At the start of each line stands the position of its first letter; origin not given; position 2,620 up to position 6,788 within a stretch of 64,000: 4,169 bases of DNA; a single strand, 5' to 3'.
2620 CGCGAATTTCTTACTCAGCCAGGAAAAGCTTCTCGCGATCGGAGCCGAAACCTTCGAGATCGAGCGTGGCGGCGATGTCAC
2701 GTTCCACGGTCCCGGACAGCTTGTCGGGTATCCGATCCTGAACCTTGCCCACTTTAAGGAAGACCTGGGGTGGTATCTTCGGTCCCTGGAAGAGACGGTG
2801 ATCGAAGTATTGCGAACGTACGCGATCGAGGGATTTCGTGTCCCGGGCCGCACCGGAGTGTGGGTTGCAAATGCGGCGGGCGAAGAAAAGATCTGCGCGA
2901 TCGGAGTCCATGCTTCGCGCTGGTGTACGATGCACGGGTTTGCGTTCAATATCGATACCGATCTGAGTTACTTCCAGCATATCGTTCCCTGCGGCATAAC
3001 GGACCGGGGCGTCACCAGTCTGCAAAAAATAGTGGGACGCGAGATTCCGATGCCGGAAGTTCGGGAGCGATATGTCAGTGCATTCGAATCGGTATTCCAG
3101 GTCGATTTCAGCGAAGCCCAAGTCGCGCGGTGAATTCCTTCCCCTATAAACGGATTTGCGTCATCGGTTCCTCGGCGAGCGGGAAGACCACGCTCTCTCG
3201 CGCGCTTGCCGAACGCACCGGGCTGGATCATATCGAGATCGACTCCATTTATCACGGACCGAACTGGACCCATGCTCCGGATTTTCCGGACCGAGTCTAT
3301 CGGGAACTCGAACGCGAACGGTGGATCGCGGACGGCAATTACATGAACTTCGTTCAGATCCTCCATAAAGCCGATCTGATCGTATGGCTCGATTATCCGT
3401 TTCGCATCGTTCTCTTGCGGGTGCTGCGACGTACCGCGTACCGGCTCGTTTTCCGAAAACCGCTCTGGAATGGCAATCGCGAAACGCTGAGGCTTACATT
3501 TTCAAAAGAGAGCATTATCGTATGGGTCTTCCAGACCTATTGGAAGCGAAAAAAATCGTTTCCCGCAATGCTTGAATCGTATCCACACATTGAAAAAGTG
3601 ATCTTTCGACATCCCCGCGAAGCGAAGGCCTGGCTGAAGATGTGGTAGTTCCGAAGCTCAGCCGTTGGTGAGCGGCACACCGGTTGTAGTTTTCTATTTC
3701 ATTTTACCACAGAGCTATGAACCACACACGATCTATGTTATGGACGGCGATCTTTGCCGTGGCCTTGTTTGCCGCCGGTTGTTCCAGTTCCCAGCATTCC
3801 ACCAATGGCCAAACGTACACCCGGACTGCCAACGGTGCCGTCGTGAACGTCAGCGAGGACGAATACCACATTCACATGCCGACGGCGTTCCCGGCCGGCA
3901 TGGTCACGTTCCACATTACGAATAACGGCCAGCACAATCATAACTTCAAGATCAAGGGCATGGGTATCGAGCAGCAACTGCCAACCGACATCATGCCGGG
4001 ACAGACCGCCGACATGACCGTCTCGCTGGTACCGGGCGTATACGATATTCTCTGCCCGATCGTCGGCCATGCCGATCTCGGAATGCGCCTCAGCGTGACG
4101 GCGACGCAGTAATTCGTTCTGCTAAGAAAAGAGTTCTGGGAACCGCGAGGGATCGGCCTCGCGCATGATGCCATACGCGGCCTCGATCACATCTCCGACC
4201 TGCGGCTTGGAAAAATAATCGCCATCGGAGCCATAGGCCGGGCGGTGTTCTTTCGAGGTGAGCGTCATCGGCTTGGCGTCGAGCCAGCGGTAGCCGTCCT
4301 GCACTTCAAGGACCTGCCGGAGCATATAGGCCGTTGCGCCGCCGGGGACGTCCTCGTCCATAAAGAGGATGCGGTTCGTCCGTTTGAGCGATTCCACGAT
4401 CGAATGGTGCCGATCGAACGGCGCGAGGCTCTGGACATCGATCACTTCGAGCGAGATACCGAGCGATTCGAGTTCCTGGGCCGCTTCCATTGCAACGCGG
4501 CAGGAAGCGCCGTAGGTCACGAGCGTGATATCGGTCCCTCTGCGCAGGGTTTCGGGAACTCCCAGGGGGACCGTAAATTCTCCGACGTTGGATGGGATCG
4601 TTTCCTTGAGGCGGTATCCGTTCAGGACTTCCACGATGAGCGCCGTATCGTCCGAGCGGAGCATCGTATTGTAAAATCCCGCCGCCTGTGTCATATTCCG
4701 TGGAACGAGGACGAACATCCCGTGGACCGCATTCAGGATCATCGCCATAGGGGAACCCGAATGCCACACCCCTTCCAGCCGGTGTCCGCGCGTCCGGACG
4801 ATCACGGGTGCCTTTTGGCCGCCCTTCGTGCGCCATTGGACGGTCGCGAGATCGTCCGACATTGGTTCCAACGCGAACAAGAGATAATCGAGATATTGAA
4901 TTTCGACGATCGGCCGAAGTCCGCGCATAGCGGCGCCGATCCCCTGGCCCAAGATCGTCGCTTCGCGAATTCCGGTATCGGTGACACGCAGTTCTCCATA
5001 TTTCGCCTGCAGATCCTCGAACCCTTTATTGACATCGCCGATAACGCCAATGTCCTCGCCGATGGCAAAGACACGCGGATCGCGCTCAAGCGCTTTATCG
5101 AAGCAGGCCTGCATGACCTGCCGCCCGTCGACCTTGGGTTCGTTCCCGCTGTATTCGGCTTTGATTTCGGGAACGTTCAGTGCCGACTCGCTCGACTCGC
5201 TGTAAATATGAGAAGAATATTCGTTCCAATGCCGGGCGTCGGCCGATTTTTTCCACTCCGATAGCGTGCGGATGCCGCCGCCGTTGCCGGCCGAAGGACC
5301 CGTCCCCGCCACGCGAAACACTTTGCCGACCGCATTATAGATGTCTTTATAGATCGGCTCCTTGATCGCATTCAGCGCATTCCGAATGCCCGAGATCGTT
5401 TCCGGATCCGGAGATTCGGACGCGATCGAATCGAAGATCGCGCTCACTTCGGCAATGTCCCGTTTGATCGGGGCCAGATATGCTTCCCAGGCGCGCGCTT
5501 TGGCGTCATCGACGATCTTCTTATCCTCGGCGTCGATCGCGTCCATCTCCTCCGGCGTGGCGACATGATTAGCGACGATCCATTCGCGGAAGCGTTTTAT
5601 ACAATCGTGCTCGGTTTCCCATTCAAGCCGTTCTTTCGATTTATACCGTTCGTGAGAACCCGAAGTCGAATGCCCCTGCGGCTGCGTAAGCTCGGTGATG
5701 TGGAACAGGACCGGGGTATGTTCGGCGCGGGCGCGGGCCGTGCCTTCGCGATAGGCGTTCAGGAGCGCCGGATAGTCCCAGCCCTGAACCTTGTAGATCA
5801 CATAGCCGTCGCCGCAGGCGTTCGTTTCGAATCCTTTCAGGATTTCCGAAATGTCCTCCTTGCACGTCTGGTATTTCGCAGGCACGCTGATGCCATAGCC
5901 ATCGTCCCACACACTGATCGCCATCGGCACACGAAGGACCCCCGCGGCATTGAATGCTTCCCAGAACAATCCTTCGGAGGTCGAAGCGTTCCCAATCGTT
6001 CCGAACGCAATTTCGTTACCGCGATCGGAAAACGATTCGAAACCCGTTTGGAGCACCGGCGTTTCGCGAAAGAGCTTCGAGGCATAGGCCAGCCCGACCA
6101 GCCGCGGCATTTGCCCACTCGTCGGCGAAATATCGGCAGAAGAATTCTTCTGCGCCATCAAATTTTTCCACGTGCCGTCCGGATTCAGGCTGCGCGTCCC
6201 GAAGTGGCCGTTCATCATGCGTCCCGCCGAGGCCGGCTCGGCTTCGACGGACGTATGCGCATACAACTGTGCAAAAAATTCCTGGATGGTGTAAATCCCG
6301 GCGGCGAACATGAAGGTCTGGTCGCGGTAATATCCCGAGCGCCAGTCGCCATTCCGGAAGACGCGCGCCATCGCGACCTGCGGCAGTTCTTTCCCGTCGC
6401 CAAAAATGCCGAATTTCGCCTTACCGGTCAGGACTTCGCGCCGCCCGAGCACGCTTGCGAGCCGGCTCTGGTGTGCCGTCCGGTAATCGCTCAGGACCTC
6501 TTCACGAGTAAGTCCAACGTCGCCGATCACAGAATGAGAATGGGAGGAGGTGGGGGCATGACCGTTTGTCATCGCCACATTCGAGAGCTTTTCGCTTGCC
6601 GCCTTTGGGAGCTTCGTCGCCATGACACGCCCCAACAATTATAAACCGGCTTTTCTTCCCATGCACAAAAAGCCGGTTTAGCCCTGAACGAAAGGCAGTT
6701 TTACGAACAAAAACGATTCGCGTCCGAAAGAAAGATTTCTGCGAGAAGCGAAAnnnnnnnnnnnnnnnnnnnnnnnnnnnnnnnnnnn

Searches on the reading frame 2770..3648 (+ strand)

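Call 86: search_protein_families(library=pfam, proteins=[window:2770-3648:+], max_evalue=0.001)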
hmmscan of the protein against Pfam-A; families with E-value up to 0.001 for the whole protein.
window:2770-3648:+ (292 aa): 3 families
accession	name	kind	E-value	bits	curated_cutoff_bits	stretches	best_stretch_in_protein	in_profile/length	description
PF13238.12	AAA_18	-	0.00031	21.6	29.4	1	129-181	1-52/128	AAA domain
PF01202.28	SKI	-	0.00046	20.8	22.1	0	136-160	2-26/159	Shikimate kinase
PF13521.12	AAA_28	-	0.00053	20.7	27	1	128-154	1-27/164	AAA domain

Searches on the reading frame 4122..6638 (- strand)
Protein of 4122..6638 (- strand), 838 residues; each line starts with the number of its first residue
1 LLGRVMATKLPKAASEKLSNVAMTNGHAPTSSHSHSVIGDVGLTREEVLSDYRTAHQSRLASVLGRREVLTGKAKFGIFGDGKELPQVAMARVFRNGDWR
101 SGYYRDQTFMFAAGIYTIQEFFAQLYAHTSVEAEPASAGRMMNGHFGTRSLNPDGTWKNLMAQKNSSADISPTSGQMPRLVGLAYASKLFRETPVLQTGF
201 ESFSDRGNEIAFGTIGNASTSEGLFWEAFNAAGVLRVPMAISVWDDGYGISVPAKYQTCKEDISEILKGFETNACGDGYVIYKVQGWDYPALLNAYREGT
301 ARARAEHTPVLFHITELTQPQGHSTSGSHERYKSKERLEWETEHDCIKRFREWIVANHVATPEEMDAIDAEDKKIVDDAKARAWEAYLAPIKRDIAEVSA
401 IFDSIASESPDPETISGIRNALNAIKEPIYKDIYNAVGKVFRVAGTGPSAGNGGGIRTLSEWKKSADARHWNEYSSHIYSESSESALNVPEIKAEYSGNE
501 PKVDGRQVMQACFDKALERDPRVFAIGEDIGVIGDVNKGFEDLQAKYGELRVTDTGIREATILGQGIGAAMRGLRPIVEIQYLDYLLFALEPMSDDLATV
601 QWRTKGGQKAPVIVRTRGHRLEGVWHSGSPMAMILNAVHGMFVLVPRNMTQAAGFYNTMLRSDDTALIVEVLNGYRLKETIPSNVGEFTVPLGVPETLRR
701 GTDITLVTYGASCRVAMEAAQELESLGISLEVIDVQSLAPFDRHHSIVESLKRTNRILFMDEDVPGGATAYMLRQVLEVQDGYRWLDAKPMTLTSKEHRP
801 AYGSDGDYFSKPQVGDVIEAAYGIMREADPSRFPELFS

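Call 58: search_protein_families(library=pfam, proteins=[window:4122-6638:-], max_evalue=0.001)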
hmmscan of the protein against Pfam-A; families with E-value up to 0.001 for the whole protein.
window:4122-6638:- (838 aa): 3 families
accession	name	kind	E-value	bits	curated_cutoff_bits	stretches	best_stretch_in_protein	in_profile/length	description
PF00676.26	E1_dh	-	9e-32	110.7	22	1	72-386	21-294/300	Dehydrogenase E1 component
PF02779.29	Transket_pyr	-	7.7e-21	74.9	27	1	502-666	2-162/174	Transketolase, pyrimidine binding domain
PF02780.25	Transketolase_C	-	4.5e-19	69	25.9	1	696-800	4-105/124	Transketolase, C-terminal domain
